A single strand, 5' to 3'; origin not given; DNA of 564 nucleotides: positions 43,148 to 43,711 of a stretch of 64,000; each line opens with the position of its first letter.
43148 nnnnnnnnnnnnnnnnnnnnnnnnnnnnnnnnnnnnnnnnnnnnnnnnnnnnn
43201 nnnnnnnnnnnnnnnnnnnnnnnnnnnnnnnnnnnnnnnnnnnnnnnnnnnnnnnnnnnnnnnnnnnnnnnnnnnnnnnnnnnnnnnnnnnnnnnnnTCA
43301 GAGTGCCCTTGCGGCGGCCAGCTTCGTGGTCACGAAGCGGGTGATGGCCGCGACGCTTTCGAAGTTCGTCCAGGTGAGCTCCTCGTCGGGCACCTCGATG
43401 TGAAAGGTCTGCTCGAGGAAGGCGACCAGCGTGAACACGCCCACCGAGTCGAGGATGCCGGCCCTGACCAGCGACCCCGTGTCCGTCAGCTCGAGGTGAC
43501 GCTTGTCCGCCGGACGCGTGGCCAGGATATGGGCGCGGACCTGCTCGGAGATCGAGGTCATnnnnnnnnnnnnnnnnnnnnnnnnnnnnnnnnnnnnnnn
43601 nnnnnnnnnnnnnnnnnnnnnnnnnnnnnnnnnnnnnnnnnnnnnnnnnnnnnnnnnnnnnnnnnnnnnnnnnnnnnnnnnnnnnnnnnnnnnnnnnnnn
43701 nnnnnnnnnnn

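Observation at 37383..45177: Acyl-AMP ligase + ACP + fused hydr2/hydr1-type alpha/beta hydrolases: an exosortase-A-type acylation module with no exosortase in view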

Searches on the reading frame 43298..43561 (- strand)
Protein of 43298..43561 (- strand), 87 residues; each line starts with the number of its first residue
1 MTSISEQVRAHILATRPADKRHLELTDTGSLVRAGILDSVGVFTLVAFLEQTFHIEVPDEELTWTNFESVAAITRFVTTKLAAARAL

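Call 5: search_protein_families(library=ncbifam, proteins=[window:43298-43561:-], max_evalue=0.01)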
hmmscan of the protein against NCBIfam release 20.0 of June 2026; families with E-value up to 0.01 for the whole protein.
window:43298-43561:- (87 aa): 11 families
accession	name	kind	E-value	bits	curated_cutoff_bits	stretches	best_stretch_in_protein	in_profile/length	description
NF052616.1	ACP_for_OlsHI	equivalog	5.9e-11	42.6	130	1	1-83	1-83/83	ornithine lipid biosynthesis acyl carrier protein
NF058660.1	cispen_ACP_AmcB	equivalog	1.2e-08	35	80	1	25-79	23-77/80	cispentacin biosynthesis acyl carrier protein AmcB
NF005480.0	PRK07081.1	equivalog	1.3e-07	31.4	72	1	24-79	21-75/83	acyl carrier protein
NF005798.0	PRK07639.1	equivalog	1.6e-06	28.4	100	1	32-79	33-80/91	petrobactin biosynthesis protein AsbD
NF003464.0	PRK05087.1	equivalog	7.6e-05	22.7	68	1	30-74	27-71/78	D-alanine--poly(phosphoribitol) ligase subunit DltC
NF009104.0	PRK12449.1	equivalog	0.00012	22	70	1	18-63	18-63/80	acyl carrier protein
NF002148.0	PRK00982.1-2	subfamily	0.00028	20.7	71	1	37-80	36-77/79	acyl carrier protein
TIGR00517.1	acyl_carrier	equivalog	0.00038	20.3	70.45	1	26-77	24-73/77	acyl carrier protein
NF002149.0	PRK00982.1-3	equivalog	0.00049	20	106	1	1-62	1-60/78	acyl carrier protein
NF002150.0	PRK00982.1-4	subfamily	0.00098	19.3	66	1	38-80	38-78/80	acyl carrier protein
NF002151.0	PRK00982.1-5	equivalog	0.0069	16.5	92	1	1-77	1-73/78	acyl carrier protein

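Call 6: search_protein_families(library=pfam, proteins=[window:43298-43561:-], max_evalue=0.01)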
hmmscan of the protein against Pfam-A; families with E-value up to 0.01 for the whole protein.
window:43298-43561:- (87 aa): 1 family
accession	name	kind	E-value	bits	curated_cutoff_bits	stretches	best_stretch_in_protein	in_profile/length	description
PF00550.31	PP-binding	-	2.2e-05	25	20.8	1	23-76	16-66/67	Phosphopantetheine attachment site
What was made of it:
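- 43298..43561 (-): Stand-alone acyl carrier protein, 87 aa; phosphopantetheine site Asp38-Ser39 (Ser codon 43445-43447). Best NCBIfam hit is ACP_for_OlsHI at 42.6 bits, below its cutoff of 130 (calls 5, 6).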
